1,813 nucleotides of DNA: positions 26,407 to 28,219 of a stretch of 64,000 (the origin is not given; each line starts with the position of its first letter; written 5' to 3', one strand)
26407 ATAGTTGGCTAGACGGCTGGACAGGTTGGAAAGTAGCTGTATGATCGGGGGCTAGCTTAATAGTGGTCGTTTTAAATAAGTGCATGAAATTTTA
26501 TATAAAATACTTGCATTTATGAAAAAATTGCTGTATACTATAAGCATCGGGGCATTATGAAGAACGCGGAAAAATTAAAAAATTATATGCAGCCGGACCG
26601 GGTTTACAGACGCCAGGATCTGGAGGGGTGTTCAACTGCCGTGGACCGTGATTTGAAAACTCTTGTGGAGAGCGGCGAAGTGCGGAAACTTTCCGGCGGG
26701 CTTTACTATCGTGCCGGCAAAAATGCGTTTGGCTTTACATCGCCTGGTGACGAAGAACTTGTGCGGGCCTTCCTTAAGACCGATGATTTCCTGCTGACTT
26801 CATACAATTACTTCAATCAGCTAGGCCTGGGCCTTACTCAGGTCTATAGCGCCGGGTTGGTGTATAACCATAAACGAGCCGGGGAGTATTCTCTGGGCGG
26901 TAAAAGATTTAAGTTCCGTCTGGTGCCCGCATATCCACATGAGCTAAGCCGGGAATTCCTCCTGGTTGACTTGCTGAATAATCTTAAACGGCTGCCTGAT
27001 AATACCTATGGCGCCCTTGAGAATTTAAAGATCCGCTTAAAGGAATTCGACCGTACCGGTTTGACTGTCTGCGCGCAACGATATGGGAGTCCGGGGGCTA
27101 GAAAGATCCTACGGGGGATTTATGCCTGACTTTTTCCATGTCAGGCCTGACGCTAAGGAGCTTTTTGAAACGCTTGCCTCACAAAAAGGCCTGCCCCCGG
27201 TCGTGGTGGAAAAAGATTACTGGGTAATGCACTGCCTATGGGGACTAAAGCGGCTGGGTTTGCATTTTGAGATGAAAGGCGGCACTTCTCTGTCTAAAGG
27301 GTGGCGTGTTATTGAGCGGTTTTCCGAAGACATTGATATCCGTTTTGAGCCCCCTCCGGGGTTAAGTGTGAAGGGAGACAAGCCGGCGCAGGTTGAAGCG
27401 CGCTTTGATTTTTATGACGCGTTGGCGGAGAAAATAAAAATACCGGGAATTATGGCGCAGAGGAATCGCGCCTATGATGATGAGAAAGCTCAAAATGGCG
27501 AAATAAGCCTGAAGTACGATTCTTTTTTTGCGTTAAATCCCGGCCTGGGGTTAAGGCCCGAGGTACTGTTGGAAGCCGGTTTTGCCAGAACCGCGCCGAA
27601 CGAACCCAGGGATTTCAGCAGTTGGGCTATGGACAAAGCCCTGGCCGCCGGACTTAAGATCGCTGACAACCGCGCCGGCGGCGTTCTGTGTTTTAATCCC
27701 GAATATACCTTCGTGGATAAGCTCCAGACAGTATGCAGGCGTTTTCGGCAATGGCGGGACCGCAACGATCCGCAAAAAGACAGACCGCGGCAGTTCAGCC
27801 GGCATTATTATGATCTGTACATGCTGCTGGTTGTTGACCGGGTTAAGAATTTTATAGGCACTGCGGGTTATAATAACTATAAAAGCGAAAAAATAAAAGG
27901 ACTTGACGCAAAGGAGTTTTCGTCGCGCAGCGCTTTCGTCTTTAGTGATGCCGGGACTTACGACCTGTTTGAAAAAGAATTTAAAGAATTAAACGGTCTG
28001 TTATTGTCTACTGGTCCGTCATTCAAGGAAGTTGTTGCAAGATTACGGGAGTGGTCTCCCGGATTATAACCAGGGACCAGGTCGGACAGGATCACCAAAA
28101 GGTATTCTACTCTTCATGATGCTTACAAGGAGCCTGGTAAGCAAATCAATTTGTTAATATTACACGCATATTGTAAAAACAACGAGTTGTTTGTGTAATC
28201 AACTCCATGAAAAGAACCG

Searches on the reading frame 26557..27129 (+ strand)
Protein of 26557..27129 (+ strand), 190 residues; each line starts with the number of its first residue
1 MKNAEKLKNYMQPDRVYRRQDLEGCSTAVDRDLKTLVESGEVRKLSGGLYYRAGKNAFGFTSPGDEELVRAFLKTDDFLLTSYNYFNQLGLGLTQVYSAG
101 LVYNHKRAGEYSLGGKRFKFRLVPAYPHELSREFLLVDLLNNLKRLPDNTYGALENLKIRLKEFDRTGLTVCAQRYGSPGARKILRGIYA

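Call 4: search_protein_families(library=pfam, proteins=[window:26557-27129:+])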
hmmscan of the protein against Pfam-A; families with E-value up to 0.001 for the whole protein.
window:26557-27129:+ (190 aa): 0 families

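Call 22: search_protein_families(library=padloc, proteins=[window:26557-27129:+], max_evalue=0.01)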
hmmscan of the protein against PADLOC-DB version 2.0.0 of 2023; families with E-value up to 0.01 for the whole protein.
window:26557-27129:+ (190 aa): 13 families
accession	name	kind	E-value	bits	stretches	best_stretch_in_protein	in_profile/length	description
PDLC02234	AbiEi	-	1.3e-66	222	1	1-188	1-188/191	AbiEi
PDLC02226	AbiEi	-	5.1e-16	57.1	1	12-188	15-193/202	AbiEi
PDLC02246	AbiEi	-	3.3e-09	34.6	1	14-74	23-83/230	AbiEi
PDLC02251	AbiEi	-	5.9e-09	33.7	1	12-97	21-105/230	AbiEi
PDLC02233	AbiEi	-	3.8e-07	27.9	1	12-124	16-133/214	AbiEi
PDLC02250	AbiEi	-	6.2e-07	27.4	1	18-86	20-88/197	AbiEi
PDLC02247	AbiEi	-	2.7e-05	22.1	1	25-91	42-109/215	AbiEi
PDLC02264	AbiEi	-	4.2e-05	21.6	1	26-96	33-104/205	AbiEi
PDLC02229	AbiEi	-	8.7e-05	21.1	1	13-58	15-62/131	AbiEi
PDLC02242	AbiEi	-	0.00013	19.8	1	12-54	13-55/207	AbiEi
PDLC02236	AbiEi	-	0.00036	18.3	1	27-98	29-104/207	AbiEi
PDLC02265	AbiEi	-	0.0084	13.9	0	2-55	2-54/198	AbiEi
PDLC02283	AbiEi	-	0.0096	13.7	0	3-56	6-58/201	AbiEi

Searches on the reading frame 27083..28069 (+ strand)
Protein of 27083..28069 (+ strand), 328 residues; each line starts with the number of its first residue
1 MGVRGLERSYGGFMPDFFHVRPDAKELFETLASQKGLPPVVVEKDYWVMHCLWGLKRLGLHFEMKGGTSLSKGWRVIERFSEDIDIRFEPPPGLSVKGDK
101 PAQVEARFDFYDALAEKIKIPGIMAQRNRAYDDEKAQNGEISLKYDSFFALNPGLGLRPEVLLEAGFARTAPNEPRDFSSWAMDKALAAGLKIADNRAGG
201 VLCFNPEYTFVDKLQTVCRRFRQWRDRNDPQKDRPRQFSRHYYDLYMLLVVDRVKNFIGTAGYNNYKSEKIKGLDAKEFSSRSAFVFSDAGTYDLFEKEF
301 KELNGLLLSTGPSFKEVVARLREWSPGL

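Call 4: search_protein_families(library=pfam, proteins=[window:27083-28069:+])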
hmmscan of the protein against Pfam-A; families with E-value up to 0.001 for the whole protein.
window:27083-28069:+ (328 aa): 1 family
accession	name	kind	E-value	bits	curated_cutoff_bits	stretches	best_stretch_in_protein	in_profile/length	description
PF08843.17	AbiEii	-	1.6e-23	84.4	22.5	1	58-255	11-171/238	Nucleotidyl transferase AbiEii toxin, Type IV TA system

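Call 22: search_protein_families(library=padloc, proteins=[window:27122-28069:+], max_evalue=0.01)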
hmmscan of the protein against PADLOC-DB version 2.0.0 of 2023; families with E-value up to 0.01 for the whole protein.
window:27122-28069:+ (315 aa): 14 families
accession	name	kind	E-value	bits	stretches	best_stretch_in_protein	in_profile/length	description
PDLC02289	AbiEii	-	1.2e-59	200.3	1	1-310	3-295/309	AbiEii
PDLC02292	AbiEii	-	6.3e-34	116.1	1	12-275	11-242/283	AbiEii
PDLC02297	AbiEii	-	2.5e-29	100.6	1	11-235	4-218/307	AbiEii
PDLC02302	AbiEii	-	1.5e-20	71.8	1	20-238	17-225/313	AbiEii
PDLC02322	AbiEii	-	7.2e-17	59.8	1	17-245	18-241/324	AbiEii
PDLC02315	AbiEii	-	8.1e-15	52.8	1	10-73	15-84/352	AbiEii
PDLC02304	AbiEii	-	8.5e-13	46.8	1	16-74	8-68/260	AbiEii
PDLC02316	AbiEii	-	6.8e-12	43.4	1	12-76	11-77/314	AbiEii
PDLC02317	AbiEii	-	1.7e-07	28.5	1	13-75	6-70/396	AbiEii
PDLC02299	AbiEii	-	2.2e-07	28.5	1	13-77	10-74/344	AbiEii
PDLC02303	AbiEii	-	6.4e-05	20.5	1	17-73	8-65/249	AbiEii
PDLC02323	AbiEii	-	0.00082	17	1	23-75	13-65/248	AbiEii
PDLC02307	AbiEii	-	0.0015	16.3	1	43-73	17-46/219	AbiEii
PDLC02294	AbiEii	-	0.0074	14.2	0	31-73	24-70/260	AbiEii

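Call 37: find_related_loci(query=window:27122-28069:+, collection=metagenome_contigs, flank=5000)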
Query window:27122-28069:+ (315 aa) in metagenome_contigs; peptide patterns used: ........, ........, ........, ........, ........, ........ (x = any residue, [..] = any of these).
296 stretches matched a pattern; 90 encode a relative of the query (tblastn E <= 1e-3); the best 80 are kept; 80 distinct loci.
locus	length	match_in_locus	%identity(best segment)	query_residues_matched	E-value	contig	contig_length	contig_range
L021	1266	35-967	82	3-313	0e+0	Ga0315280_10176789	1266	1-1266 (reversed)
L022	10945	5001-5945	82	1-315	1e-172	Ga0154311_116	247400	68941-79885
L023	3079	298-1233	80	1-312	0e+0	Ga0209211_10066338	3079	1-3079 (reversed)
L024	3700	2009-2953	82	1-315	3e-179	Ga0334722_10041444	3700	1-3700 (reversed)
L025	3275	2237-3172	79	1-312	3e-179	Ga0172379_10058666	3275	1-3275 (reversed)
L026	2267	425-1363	79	1-313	0e+0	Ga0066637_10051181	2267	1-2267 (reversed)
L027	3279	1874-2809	68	1-315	3e-151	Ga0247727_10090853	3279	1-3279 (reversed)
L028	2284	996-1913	68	1-309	6e-152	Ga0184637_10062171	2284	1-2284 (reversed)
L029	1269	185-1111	67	1-312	4e-156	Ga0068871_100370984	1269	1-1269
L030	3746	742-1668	67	1-312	6e-146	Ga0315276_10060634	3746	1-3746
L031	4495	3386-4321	66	1-315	4e-143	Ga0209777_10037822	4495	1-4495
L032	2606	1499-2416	66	1-309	1e-147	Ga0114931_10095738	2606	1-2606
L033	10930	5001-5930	67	1-312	5e-140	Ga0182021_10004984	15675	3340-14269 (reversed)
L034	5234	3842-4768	65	1-312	2e-140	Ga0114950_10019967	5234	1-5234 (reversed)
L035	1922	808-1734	65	1-312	1e-148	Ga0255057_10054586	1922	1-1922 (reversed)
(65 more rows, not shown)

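Call 94: search_protein_families(library=pfam, proteins=[L025:141-1295:+], max_evalue=0.0001)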
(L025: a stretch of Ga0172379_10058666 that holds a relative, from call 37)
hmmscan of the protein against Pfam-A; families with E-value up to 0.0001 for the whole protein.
L025:141-1295:+ (384 aa): 2 families
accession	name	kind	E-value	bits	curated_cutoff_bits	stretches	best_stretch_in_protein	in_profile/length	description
PF13635.12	DUF4143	-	2.7e-28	99.2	28.1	1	176-327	3-159/160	Domain of unknown function (DUF4143)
PF13173.12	AAA_14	-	3.1e-20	72.9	27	1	16-133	2-128/129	AAA domain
